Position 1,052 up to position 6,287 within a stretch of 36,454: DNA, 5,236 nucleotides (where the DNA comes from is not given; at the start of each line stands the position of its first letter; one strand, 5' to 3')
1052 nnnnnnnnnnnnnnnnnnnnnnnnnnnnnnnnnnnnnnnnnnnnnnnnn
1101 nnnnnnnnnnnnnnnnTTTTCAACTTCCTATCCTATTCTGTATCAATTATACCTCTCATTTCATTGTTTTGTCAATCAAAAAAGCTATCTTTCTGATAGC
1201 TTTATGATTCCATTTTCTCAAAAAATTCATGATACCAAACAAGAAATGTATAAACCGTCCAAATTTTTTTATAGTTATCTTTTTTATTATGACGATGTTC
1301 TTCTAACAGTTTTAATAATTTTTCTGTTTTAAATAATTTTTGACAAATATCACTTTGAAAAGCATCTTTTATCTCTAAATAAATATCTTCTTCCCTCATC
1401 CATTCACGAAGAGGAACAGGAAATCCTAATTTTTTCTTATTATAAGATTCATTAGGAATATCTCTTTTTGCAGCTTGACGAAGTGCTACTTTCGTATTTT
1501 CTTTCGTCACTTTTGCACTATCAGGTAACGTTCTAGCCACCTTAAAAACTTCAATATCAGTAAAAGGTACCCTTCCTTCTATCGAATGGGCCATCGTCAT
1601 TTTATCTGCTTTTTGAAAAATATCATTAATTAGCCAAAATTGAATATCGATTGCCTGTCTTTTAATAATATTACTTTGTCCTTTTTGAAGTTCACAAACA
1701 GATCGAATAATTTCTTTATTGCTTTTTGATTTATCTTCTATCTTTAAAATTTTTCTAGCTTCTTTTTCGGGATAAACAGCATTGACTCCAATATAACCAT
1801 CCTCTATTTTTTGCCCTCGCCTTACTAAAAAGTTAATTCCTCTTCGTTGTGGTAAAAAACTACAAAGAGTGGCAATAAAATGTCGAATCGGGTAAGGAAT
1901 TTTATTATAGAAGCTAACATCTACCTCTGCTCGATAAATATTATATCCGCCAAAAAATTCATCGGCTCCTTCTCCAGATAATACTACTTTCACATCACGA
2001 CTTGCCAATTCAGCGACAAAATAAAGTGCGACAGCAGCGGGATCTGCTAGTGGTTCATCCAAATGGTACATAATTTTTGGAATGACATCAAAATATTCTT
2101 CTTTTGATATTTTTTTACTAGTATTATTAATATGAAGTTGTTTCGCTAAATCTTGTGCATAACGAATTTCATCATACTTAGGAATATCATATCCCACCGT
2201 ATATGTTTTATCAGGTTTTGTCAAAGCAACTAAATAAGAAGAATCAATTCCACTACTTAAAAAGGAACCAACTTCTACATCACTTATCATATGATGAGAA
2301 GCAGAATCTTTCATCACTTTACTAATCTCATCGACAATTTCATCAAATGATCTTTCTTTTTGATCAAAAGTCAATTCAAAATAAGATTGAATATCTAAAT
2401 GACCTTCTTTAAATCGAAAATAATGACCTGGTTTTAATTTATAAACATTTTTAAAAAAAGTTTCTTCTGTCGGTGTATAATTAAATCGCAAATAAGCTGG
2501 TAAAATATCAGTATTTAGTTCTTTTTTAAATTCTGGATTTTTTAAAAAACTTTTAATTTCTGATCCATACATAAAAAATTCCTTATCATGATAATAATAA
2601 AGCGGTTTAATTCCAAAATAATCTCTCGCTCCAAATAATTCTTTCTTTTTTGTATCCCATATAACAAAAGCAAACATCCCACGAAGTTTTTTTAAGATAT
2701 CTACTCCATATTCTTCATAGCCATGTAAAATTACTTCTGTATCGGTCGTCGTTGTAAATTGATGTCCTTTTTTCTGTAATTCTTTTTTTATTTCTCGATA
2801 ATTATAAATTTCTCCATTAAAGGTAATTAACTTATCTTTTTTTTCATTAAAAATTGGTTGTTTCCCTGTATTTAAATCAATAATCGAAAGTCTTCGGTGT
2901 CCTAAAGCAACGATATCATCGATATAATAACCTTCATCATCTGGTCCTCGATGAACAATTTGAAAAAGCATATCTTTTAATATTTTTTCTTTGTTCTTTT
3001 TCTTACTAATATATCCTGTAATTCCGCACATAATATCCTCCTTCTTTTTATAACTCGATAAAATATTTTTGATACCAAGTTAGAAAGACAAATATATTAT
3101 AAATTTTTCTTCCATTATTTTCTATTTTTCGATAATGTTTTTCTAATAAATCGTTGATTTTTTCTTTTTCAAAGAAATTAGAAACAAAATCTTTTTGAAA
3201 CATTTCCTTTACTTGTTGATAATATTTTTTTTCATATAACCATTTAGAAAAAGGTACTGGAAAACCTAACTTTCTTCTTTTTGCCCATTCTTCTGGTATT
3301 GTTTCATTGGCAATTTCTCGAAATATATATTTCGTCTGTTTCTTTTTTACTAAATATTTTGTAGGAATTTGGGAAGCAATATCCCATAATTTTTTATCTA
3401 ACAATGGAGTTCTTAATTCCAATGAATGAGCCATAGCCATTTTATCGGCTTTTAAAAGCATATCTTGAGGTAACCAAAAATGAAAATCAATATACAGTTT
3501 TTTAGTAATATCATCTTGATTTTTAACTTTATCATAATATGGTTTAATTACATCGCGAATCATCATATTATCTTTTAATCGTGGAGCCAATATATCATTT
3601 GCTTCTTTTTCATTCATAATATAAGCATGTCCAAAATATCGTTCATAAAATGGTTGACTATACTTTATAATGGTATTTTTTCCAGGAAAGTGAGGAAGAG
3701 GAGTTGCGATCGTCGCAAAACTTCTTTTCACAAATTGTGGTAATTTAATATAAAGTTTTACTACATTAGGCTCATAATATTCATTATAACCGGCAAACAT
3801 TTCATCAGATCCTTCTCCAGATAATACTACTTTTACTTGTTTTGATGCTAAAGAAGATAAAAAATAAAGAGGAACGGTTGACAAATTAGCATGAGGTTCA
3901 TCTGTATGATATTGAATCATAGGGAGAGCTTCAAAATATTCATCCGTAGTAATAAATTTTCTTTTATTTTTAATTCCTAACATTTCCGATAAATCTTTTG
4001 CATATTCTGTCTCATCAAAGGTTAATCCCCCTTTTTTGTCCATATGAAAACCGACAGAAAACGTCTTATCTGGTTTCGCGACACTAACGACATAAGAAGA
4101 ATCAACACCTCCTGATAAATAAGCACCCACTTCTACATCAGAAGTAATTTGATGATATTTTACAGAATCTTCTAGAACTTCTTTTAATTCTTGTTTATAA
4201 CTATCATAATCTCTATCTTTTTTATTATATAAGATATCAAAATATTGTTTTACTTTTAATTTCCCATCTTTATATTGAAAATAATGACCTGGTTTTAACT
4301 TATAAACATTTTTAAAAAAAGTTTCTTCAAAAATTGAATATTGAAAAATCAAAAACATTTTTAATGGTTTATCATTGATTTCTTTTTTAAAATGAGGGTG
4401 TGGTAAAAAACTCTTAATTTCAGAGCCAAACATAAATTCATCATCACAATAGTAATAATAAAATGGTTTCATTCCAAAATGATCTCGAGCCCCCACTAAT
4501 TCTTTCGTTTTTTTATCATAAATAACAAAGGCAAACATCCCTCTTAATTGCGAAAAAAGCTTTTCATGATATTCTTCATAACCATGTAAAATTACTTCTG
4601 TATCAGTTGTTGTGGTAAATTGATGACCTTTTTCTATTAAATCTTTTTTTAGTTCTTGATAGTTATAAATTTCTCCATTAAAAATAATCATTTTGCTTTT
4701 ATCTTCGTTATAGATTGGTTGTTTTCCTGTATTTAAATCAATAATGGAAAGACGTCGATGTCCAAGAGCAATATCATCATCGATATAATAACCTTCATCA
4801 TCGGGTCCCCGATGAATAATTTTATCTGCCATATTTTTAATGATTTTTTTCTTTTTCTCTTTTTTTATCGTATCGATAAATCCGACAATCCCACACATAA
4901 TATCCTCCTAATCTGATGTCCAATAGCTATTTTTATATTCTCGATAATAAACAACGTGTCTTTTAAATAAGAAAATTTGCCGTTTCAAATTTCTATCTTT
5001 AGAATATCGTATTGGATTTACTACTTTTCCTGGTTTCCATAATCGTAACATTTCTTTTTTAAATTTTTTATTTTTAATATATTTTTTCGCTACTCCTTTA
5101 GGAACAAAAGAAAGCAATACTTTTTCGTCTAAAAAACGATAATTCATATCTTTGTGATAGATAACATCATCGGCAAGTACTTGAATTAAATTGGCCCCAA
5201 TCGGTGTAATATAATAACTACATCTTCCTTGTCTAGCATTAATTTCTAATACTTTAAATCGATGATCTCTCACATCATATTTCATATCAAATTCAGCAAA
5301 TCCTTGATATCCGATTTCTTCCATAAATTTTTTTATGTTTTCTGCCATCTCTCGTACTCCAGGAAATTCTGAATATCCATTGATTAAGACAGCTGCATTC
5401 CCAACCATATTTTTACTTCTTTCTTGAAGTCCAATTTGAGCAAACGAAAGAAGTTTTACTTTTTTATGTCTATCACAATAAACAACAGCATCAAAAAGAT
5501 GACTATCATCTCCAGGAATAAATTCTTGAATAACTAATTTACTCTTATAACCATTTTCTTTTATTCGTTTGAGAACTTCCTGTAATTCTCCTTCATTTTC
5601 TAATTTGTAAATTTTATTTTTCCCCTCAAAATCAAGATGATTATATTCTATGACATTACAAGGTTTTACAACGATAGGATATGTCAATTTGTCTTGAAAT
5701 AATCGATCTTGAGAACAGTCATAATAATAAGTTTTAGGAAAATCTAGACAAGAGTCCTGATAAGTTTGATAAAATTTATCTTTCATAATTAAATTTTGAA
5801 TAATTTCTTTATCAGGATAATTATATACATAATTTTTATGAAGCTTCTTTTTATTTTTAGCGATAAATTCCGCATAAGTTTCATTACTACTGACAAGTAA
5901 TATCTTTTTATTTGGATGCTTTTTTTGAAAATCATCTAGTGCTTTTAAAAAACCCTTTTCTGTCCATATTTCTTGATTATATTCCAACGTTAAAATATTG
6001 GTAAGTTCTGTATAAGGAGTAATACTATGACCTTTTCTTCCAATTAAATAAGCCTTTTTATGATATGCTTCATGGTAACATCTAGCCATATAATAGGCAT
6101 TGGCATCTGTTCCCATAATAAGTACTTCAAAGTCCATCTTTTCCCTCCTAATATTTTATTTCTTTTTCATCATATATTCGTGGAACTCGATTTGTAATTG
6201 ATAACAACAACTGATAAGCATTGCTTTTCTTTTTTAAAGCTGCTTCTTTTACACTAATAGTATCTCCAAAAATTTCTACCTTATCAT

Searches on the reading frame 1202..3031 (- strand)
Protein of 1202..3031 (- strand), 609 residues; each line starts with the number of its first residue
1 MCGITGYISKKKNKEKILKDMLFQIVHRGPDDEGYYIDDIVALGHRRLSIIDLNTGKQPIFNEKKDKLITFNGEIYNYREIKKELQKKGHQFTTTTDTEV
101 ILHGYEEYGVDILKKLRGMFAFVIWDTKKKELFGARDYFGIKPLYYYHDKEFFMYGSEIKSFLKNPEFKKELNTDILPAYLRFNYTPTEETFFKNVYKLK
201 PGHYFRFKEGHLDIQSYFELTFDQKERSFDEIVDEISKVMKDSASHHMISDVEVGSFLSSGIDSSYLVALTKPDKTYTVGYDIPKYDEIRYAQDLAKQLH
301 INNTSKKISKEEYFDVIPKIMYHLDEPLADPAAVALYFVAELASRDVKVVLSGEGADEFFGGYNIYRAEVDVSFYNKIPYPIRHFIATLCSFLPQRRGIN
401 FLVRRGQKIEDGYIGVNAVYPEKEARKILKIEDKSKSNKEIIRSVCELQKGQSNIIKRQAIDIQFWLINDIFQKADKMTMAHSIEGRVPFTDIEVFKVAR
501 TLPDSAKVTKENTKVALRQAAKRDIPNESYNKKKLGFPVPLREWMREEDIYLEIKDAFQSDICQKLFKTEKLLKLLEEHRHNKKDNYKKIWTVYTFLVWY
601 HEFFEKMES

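Call 41: search_protein_families(library=pfam, proteins=[window:1202-3031:-], max_evalue=0.01)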
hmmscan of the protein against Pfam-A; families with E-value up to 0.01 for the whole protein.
window:1202-3031:- (609 aa): 4 families
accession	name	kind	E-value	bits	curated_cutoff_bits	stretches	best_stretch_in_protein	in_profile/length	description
PF00733.27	Asn_synthase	-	1.4e-82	278.7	21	1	236-600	2-353/354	Asparagine synthase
PF13537.11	GATase_7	-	3.1e-47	160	25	1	45-163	1-122/123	Glutamine amidotransferase domain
PF13522.11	GATase_6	-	1.7e-41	141.7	27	1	30-158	1-130/130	Glutamine amidotransferase domain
PF12481.13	DUF3700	-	1.6e-05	25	27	1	58-151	68-164/228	Aluminium induced protein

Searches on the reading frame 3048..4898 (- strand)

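Call 41: search_protein_families(library=pfam, proteins=[window:3048-4898:-], max_evalue=0.01)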
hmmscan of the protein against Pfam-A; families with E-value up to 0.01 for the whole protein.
window:3048-4898:- (616 aa): 5 families
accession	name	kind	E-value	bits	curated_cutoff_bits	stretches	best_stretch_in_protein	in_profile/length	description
PF00733.27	Asn_synthase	-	5.3e-82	276.7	21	1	237-609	1-353/354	Asparagine synthase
PF13537.11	GATase_7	-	5e-46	156.1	25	1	47-165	1-122/123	Glutamine amidotransferase domain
PF13522.11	GATase_6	-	1.1e-40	139.2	27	1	32-160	1-130/130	Glutamine amidotransferase domain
PF12481.13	DUF3700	-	7.2e-05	22.8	27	1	111-150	122-161/228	Aluminium induced protein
PF02540.23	NAD_synthase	-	0.0067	16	21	0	236-375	3-141/242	NAD synthase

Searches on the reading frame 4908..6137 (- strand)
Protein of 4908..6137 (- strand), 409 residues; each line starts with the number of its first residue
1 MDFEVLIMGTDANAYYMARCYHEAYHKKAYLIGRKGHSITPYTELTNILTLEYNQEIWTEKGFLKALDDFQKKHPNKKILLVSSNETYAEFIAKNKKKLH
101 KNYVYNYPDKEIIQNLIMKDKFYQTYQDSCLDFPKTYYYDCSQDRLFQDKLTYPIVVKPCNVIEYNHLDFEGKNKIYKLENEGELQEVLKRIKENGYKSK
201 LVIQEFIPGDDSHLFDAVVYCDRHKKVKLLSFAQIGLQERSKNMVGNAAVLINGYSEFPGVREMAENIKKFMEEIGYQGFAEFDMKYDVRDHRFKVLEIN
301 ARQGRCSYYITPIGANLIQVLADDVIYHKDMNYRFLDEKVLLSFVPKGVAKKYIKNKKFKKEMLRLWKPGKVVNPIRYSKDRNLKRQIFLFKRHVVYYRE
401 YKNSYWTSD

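Call 41: search_protein_families(library=pfam, proteins=[window:4908-6137:-], max_evalue=0.01)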
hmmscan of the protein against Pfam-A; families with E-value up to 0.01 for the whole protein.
window:4908-6137:- (409 aa): 1 family
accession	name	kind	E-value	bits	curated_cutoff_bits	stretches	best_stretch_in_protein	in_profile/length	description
PF02655.19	ATP-grasp_3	-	0.0064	17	23.2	0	182-302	53-156/160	ATP-grasp domain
